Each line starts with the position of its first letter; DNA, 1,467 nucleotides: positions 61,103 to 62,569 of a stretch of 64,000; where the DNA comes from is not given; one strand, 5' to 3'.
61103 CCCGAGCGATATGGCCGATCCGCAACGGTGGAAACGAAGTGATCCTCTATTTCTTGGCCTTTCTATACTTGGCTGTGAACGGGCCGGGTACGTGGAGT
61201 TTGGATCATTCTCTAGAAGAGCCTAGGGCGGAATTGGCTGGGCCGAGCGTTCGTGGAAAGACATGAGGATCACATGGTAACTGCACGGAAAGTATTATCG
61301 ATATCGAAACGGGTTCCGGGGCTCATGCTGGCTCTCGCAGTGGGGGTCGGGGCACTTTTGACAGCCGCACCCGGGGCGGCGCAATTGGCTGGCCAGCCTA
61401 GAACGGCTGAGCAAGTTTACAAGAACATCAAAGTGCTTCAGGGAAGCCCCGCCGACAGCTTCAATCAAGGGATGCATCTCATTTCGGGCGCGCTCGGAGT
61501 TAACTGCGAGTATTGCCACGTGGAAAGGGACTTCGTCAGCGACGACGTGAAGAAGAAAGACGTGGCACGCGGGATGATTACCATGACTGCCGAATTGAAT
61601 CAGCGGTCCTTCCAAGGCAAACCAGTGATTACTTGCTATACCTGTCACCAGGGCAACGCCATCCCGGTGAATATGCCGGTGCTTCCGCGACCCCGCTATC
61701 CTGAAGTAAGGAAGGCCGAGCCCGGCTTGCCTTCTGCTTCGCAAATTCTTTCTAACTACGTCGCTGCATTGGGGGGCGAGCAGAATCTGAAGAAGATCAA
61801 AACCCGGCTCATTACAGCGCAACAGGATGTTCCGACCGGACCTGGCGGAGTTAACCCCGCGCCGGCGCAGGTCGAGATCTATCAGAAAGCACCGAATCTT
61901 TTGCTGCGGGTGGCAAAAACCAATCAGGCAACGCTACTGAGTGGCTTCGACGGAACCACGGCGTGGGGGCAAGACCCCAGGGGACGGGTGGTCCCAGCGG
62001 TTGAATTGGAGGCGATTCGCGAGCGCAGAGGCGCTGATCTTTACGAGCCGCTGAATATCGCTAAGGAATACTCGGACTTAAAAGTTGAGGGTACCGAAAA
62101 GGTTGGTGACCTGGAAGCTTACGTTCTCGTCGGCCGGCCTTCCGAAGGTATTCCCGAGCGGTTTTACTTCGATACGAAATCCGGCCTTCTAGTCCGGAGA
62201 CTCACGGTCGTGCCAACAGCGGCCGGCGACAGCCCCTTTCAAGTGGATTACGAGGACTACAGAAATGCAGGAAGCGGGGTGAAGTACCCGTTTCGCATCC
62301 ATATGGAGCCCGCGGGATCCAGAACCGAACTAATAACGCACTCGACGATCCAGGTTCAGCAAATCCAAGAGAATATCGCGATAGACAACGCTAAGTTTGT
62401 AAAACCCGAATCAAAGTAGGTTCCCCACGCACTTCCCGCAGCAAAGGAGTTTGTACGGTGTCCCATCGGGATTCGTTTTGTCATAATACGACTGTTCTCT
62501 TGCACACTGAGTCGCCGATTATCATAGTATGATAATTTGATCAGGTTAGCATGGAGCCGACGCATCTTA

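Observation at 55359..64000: tRNA-Ser-flanked, IclR-linked cluster of exported proteins of unknown function (candidate undescribed extracytoplasmic redox/metal module)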

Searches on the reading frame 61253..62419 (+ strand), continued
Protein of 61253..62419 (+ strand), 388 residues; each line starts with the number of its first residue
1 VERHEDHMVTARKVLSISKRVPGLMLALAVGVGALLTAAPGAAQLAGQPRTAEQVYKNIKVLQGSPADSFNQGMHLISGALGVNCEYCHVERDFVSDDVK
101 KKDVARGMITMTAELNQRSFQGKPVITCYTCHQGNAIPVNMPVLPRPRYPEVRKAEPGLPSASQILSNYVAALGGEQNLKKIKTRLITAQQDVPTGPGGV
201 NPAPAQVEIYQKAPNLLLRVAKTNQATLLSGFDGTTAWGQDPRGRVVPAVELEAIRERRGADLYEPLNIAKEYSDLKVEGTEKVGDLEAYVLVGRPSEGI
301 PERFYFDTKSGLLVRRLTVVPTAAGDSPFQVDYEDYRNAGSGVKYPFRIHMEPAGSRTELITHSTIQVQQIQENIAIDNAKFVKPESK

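Call 88: find_encoding_contigs(protein=P0332, flank=7000, max_places=1)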
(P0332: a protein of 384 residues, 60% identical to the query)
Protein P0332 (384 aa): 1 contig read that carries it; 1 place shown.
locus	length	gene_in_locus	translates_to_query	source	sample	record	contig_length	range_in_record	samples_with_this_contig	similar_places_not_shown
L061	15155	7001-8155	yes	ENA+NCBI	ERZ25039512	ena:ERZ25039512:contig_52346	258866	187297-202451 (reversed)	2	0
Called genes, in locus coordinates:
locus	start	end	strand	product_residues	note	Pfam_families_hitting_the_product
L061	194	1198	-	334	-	PF13620:CarboxypepD_reg, PF13715:CarbopepD_reg_2 (weak), PF14686:fn3_3 (faint)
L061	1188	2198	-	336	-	PF13620:CarboxypepD_reg (weak)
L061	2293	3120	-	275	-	-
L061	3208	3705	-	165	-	-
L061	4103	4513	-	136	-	PF19649:DUF6152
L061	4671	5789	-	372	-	PF02276:CytoC_RC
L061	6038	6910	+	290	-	PF03976:PPK2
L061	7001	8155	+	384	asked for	PF02276:CytoC_RC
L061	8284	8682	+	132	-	PF19649:DUF6152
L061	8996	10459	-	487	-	-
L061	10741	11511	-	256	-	PF00106:adh_short, PF08659:KR (weak), PF13561:adh_short_C2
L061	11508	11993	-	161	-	PF01575:MaoC_dehydratas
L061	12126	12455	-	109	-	PF02452:PemK_toxin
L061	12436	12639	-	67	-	-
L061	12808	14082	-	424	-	PF01436:NHL (faint), PF17170:DUF5128 (faint)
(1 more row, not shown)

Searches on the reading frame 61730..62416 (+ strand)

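Call 54: search_protein_families(library=pfam, proteins=[window:61730-62416:+], max_evalue=1)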
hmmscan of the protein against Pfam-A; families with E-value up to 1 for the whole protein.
seq(229 aa): 1 family
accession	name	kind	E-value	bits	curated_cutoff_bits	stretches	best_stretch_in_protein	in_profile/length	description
PF13860.13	FlgD_ig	-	0.14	12.6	27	1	150-178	32-60/79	FlgD Ig-like domain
